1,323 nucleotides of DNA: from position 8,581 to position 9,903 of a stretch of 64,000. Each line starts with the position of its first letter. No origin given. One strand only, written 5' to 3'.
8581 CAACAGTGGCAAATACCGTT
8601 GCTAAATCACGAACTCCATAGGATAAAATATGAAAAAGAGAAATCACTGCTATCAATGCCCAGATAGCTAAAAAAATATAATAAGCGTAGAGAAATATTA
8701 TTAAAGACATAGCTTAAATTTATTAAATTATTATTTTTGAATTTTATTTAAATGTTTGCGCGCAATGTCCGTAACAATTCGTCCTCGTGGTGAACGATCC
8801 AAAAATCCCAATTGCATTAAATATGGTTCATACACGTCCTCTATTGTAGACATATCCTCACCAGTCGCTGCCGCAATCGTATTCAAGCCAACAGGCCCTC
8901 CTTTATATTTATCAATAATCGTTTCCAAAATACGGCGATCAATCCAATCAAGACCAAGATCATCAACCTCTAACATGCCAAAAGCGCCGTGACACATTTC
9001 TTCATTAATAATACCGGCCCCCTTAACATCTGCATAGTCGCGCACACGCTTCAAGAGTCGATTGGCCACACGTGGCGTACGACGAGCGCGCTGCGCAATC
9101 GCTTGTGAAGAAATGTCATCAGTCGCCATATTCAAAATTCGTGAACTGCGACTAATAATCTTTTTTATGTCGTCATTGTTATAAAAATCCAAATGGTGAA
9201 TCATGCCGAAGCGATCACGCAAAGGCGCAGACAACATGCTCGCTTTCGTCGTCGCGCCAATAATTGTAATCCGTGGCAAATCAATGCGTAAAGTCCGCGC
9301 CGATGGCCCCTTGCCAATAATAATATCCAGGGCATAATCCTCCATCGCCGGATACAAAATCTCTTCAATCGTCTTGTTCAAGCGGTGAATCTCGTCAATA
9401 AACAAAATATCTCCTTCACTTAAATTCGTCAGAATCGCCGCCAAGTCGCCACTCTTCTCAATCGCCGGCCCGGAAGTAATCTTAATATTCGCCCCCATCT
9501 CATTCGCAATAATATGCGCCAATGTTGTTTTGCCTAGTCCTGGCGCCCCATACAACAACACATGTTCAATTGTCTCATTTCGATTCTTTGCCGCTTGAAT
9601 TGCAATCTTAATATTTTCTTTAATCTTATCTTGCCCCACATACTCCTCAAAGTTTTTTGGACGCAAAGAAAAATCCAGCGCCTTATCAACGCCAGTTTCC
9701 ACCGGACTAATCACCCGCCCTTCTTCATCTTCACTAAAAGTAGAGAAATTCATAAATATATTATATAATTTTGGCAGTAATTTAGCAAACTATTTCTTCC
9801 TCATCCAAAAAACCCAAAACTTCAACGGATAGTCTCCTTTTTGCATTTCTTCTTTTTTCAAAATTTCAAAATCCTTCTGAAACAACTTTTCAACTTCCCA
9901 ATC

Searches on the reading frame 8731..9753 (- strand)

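Call 51: search_protein_families(library=pfam, proteins=[window:8731-9753:-], max_evalue=0.001)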
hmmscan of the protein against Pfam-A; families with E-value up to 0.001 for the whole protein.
window:8731-9753:- (340 aa): 18 families
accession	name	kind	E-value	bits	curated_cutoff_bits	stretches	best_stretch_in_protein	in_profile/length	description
PF05496.18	RuvB_N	-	4.3e-80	267.5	27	1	30-188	1-159/159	Holliday junction DNA helicase RuvB P-loop domain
PF17864.7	AAA_lid_4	-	8.3e-26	90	27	1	191-264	1-74/74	RuvB AAA lid domain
PF05491.19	RuvB_C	-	5.1e-24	84.4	24.7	1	266-336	2-72/72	RuvB C-terminal winged helix domain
PF00004.35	AAA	-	3.6e-21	76.4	21.2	1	65-187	1-128/131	ATPase family associated with various cellular activities (AAA)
PF07728.20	AAA_5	-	6.8e-10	39.5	22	1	64-182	1-139/139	AAA domain (dynein-related subfamily)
PF20720.3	nSTAND3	-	5e-06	26.7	27.2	1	52-91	7-47/155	Novel STAND NTPase 3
PF06068.19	TIP49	-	7.6e-06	25.8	23.8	1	36-93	24-81/347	TIP49 P-loop domain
PF00308.24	Bac_DnaA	-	2.7e-05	24.9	23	0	34-89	6-61/162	Bacterial DnaA ATPAse domain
PF01078.27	Mg_chelatase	-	4.1e-05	23.5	20.3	0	35-83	2-43/207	Magnesium chelatase, subunit ChlI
PF05673.19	DUF815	-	8.2e-05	22.3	23.8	0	33-121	25-115/249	Protein of unknown function (DUF815)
PF13173.12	AAA_14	-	9.1e-05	22.9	27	1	65-145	5-94/129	AAA domain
PF20030.5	bpMoxR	-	0.0001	21.9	27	0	36-89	12-58/205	MoxR domain in the MoxR-vWA-beta-propeller ternary systems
PF00158.32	Sigma54_activat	-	0.00015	21.9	20.2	0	46-86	6-46/168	Sigma-54 interaction domain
PF00910.28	RNA_helicase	-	0.0002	22.3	21.5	1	65-133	1-71/105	RNA helicase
PF13191.12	AAA_16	-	0.0002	22.3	32.6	0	40-89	4-51/167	AAA ATPase domain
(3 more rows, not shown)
